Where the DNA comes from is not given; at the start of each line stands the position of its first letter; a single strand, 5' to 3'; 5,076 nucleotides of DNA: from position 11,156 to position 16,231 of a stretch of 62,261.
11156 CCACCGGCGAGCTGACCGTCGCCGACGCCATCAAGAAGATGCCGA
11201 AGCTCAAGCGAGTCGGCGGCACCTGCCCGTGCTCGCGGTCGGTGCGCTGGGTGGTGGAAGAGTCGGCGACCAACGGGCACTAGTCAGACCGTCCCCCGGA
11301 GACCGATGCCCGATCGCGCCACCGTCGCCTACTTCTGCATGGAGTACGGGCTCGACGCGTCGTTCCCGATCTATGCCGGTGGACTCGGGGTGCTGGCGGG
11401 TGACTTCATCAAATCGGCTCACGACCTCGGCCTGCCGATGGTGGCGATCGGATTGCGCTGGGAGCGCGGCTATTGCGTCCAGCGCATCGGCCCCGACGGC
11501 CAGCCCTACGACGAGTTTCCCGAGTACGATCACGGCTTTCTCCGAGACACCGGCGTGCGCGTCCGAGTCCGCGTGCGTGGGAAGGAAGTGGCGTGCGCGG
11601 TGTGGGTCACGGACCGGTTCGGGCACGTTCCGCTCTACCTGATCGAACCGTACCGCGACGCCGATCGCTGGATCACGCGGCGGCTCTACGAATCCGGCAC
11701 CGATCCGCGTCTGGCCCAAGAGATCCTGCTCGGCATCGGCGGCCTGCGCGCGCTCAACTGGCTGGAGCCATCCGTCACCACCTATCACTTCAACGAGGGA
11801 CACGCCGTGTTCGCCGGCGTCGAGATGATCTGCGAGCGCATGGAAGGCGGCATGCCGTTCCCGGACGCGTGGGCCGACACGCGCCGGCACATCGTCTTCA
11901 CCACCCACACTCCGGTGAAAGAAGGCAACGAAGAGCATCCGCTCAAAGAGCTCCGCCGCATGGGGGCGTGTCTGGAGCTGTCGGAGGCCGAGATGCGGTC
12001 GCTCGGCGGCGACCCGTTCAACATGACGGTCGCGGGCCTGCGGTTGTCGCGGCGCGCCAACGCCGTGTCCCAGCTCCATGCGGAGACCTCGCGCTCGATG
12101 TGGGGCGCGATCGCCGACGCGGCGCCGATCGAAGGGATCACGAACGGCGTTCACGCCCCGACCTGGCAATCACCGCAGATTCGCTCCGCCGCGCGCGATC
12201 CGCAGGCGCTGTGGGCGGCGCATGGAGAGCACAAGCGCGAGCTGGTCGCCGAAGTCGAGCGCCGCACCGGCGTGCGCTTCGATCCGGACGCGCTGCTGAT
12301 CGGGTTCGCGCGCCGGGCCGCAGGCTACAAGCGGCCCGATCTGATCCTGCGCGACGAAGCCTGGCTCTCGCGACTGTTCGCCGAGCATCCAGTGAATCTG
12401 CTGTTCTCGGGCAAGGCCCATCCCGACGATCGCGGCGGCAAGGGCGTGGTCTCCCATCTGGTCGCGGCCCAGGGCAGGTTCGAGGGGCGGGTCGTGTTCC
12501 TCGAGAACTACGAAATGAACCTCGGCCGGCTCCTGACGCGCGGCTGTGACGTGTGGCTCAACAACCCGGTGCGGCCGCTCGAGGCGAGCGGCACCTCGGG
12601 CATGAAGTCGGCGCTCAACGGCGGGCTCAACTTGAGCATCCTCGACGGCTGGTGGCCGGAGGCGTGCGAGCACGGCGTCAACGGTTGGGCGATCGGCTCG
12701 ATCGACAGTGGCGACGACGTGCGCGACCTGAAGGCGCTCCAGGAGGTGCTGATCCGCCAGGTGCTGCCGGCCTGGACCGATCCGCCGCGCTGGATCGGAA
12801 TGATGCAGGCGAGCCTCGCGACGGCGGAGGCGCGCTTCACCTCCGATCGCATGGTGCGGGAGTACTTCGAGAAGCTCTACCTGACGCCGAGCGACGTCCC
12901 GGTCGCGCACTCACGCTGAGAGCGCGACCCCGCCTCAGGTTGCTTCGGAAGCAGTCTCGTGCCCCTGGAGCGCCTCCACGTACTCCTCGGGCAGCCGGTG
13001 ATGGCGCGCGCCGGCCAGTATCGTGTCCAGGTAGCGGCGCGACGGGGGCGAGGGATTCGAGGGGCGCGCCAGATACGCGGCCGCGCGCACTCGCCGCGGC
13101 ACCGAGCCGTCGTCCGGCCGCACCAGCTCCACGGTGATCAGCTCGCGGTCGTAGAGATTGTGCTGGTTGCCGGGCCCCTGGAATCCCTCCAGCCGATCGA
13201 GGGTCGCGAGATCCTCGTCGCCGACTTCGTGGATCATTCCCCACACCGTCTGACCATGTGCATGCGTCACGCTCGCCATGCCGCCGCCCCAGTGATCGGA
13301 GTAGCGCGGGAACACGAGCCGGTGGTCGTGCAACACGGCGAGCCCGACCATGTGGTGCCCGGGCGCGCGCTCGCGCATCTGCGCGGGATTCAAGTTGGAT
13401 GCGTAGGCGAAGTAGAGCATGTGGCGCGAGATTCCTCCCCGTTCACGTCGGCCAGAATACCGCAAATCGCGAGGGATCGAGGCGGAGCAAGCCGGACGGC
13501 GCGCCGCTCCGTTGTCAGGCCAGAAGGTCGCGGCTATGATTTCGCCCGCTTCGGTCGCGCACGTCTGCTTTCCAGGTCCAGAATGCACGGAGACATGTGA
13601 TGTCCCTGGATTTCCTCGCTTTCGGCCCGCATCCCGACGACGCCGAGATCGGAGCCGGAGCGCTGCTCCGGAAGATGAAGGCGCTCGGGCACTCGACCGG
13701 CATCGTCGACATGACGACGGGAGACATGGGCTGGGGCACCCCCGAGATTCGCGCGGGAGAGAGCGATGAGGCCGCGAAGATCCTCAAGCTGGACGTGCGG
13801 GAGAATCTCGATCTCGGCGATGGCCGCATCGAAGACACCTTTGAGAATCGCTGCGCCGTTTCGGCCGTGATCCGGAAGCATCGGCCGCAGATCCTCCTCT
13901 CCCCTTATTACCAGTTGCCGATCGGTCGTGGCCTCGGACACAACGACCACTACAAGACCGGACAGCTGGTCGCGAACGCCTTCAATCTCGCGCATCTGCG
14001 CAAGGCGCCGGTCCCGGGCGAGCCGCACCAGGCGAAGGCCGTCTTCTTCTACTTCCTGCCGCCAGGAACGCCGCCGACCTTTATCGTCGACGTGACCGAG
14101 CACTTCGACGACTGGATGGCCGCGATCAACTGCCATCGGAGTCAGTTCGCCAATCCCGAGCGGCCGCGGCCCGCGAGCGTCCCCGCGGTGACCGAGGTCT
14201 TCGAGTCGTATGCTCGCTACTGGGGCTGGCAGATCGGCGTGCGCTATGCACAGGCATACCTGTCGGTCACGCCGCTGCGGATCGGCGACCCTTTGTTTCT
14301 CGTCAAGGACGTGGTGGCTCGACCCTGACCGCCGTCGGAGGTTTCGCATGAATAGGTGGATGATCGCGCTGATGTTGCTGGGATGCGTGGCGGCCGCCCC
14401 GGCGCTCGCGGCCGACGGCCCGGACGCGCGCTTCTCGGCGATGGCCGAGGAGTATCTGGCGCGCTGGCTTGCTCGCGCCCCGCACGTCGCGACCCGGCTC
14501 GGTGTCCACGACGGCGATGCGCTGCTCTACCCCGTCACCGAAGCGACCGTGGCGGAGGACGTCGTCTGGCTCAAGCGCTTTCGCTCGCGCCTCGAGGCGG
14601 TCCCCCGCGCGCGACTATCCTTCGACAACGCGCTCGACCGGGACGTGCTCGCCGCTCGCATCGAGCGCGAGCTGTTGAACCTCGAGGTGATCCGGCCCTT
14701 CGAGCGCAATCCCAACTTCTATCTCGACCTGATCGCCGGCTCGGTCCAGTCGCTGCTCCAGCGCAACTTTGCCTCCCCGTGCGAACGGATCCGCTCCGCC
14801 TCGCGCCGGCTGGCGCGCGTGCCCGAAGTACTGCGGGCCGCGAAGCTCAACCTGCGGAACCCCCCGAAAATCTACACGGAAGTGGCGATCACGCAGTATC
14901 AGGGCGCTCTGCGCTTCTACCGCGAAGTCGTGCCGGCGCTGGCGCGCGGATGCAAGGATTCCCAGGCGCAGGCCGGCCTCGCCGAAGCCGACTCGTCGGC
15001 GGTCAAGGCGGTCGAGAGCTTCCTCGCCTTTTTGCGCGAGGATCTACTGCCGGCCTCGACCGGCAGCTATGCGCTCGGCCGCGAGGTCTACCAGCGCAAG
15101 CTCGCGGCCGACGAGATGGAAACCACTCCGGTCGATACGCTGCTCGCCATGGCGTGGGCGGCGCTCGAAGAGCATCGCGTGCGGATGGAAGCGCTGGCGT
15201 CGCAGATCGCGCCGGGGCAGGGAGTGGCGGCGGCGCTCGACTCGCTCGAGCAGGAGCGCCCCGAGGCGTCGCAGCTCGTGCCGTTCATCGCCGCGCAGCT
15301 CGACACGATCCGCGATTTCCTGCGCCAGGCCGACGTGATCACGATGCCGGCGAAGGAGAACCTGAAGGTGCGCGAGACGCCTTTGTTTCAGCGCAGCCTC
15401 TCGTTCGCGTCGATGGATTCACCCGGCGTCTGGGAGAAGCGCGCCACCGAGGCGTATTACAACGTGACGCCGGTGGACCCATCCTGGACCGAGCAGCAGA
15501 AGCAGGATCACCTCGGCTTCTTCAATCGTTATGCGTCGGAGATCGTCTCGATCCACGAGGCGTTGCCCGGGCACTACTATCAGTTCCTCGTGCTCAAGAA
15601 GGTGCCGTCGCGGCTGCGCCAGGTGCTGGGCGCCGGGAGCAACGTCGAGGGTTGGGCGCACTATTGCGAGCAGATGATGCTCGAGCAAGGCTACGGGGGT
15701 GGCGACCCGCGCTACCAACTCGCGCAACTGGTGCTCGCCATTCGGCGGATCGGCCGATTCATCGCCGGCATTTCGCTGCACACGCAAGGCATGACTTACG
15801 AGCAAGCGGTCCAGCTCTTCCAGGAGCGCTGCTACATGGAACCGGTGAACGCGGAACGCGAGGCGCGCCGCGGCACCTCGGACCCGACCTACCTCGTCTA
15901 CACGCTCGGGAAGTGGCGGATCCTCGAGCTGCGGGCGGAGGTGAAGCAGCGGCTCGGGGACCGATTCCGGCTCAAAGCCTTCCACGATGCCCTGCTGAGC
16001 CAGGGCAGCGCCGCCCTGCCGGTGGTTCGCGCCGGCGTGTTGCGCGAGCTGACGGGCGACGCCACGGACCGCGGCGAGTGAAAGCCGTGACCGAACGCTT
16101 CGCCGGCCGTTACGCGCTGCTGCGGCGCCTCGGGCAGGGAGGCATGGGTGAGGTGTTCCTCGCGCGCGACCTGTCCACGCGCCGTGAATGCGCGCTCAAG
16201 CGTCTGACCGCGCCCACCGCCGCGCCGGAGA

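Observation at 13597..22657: Candidate undescribed signalling system: kinase-STAND-TPR-sigma54 activator driving a secreted protein + dead AAA+ domain + pseudo-receiver operon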

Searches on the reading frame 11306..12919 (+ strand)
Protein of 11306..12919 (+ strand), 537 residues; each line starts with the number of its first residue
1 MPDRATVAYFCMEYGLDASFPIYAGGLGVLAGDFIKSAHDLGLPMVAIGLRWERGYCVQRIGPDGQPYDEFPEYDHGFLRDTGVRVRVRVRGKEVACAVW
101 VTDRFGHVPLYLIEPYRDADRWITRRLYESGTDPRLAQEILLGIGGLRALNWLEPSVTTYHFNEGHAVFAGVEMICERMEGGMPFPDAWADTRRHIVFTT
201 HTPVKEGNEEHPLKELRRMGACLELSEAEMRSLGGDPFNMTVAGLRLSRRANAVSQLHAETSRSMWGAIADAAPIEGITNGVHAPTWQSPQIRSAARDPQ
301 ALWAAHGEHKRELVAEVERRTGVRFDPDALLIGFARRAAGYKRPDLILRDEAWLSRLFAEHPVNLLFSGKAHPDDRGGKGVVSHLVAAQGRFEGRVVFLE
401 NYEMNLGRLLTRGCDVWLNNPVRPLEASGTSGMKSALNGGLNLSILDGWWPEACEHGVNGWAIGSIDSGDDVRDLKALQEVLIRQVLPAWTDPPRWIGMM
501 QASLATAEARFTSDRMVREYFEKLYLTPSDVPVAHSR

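Call 39: search_protein_families(library=pfam, proteins=[window:11306-12919:+], max_evalue=0.001)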
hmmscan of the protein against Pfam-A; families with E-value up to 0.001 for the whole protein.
window:11306-12919:+ (537 aa): 1 family
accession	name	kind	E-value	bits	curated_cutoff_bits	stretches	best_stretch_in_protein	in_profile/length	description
PF00343.26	Phosphorylase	-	1.1e-22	80.6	27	1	303-448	420-579/713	Carbohydrate phosphorylase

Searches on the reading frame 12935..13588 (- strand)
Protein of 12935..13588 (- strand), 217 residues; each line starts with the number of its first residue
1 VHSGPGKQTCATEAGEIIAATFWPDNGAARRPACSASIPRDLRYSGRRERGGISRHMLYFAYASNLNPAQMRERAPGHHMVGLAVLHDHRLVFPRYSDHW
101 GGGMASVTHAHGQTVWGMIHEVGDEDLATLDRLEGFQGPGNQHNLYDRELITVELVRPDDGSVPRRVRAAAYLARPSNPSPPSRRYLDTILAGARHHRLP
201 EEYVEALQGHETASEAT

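Call 39: search_protein_families(library=pfam, proteins=[window:12935-13588:-], max_evalue=0.001)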
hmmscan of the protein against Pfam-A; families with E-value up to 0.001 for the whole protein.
window:12935-13588:- (217 aa): 2 families
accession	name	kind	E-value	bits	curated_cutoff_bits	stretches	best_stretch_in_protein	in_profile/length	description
PF13772.11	AIG2_2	-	3e-12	47.2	27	1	115-207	2-83/83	AIG2-like family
PF06094.17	GGACT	-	5.6e-11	43.5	22.8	1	60-176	2-104/120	Gamma-glutamyl cyclotransferase, AIG2-like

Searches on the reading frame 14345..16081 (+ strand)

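Call 7: search_protein_families(library=pfam, proteins=[window:14345-16081:+], max_evalue=0.1)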
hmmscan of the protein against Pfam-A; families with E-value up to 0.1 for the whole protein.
window:14345-16081:+ (578 aa): 2 families
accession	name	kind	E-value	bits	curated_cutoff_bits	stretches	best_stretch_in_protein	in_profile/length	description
PF05960.17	DUF885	-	2e-99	335.1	32.4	1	46-563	1-530/532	Bacterial protein of unknown function (DUF885)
PF19655.4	DUF6158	-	0.007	16.8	26.8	0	259-284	20-45/66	Family of unknown function (DUF6158)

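Call 8: search_protein_families(library=ncbifam, proteins=[window:14345-16081:+], max_evalue=0.1)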
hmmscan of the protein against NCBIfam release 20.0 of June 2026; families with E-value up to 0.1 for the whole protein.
window:14345-16081:+ (578 aa): 0 families

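Call 88: search_protein_families(library=padloc, proteins=[window:14348-16078:+], max_evalue=0.001)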
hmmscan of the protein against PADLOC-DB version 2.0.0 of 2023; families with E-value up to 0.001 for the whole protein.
window:14348-16078:+ (577 aa): 0 families
